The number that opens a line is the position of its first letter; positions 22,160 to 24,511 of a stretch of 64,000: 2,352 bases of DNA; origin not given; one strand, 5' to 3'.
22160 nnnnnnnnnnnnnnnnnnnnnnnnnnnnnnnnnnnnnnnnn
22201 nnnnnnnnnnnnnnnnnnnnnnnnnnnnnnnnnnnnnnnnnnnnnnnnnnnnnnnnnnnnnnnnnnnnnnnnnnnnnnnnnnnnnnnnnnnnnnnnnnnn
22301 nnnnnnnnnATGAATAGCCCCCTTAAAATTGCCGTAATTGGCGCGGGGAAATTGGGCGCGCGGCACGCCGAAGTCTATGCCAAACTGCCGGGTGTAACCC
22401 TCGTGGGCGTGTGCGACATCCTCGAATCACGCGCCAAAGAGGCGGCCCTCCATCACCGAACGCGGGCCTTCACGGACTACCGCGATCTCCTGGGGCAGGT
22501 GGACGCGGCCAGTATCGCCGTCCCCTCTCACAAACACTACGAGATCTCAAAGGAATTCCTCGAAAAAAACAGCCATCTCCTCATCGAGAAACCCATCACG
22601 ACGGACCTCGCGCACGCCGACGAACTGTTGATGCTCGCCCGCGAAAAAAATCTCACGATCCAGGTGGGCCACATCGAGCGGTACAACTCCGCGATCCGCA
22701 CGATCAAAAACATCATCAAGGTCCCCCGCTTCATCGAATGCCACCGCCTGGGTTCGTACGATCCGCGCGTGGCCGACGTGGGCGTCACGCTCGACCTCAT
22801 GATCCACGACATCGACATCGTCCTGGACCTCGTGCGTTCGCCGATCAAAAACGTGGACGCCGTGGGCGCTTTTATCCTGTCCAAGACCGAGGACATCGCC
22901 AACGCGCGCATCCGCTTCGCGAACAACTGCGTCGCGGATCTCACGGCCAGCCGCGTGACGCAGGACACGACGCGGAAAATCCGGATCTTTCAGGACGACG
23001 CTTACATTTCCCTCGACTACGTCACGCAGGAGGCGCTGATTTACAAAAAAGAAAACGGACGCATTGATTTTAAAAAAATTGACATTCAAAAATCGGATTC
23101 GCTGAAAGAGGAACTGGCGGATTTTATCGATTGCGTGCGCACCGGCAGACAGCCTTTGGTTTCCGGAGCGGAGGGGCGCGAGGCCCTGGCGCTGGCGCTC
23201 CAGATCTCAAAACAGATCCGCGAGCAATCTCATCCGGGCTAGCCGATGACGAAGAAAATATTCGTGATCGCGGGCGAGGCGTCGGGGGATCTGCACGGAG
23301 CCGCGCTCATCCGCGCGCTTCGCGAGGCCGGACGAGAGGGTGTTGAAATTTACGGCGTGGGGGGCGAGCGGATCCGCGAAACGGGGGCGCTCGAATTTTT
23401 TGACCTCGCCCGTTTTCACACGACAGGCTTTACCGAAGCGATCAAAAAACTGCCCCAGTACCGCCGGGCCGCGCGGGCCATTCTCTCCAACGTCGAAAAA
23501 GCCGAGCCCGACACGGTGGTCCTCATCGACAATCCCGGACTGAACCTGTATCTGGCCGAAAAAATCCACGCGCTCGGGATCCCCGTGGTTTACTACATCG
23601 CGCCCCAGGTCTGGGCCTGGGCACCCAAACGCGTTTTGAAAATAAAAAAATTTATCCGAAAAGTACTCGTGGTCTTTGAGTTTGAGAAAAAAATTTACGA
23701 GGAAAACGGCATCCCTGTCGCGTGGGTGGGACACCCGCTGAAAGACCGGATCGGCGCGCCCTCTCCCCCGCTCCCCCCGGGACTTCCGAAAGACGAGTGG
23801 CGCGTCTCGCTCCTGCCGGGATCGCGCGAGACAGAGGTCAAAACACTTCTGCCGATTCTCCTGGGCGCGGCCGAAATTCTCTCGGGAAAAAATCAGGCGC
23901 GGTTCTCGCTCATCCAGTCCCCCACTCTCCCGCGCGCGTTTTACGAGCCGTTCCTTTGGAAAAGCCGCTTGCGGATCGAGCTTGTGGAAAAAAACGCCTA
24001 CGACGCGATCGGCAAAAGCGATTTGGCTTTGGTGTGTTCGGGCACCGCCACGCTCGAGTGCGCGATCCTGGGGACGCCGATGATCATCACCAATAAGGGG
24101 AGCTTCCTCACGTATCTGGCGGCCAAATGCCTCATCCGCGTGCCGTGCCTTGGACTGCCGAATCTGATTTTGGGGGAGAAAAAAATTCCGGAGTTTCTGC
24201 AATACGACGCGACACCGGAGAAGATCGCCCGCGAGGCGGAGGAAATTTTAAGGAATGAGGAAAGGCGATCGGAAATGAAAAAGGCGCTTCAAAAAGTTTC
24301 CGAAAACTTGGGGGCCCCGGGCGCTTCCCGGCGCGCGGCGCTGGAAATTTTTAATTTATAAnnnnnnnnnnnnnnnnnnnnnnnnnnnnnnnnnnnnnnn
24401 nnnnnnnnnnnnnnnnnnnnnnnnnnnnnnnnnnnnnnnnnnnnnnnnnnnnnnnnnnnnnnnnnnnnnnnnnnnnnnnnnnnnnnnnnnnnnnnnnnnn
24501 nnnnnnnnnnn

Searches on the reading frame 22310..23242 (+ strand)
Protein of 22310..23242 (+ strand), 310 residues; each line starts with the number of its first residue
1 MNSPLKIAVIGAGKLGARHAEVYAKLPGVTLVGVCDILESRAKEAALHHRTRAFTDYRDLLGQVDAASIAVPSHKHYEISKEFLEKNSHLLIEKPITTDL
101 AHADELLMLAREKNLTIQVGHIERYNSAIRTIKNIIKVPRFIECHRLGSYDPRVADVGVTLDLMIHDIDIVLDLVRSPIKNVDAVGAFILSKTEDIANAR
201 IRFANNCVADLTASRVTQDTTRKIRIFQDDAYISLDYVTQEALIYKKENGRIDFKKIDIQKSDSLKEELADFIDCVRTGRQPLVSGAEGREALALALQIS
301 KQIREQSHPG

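Call 47: search_protein_families(library=pfam, proteins=[window:22310-23242:+], max_evalue=0.0001)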
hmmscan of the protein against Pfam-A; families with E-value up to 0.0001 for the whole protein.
window:22310-23242:+ (310 aa): 3 families
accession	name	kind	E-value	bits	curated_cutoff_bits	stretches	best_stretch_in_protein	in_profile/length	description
PF01408.29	GFO_IDH_MocA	-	1.4e-28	100.4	24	1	5-121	1-120/120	Oxidoreductase family, NAD-binding Rossmann fold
PF22725.1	GFO_IDH_MocA_C3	-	1.1e-10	42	27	1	152-231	39-121/124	GFO/IDH/MocA C-terminal domain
PF02894.22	GFO_IDH_MocA_C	-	1.6e-06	28.5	22.9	1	155-305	38-212/218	Oxidoreductase family, C-terminal alpha/beta domain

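Call 76: search_protein_families(library=ncbifam, proteins=[window:22310-23242:+], max_evalue=1e-20)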
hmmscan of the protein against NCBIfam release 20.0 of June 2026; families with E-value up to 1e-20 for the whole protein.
window:22310-23242:+ (310 aa): 2 families
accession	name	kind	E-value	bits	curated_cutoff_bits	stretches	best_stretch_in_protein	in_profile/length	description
NF040723.1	UDP-GlcNAcDh_Arch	equivalog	6.8e-74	249.1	450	1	5-299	1-297/302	UDP-N-acetylglucosamine 3-dehydrogenase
TIGR04380.1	myo_inos_iolG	equivalog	6.6e-35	120.5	355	1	5-306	2-326/330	inositol 2-dehydrogenase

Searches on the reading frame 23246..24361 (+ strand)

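Call 47: search_protein_families(library=pfam, proteins=[window:23246-24361:+], max_evalue=0.0001)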
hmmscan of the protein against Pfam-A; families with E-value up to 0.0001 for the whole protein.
window:23246-24361:+ (371 aa): 1 family
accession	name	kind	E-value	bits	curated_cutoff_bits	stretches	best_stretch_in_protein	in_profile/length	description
PF02684.21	LpxB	-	3.7e-87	293.1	22.6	1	5-355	1-359/374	Lipid-A-disaccharide synthetase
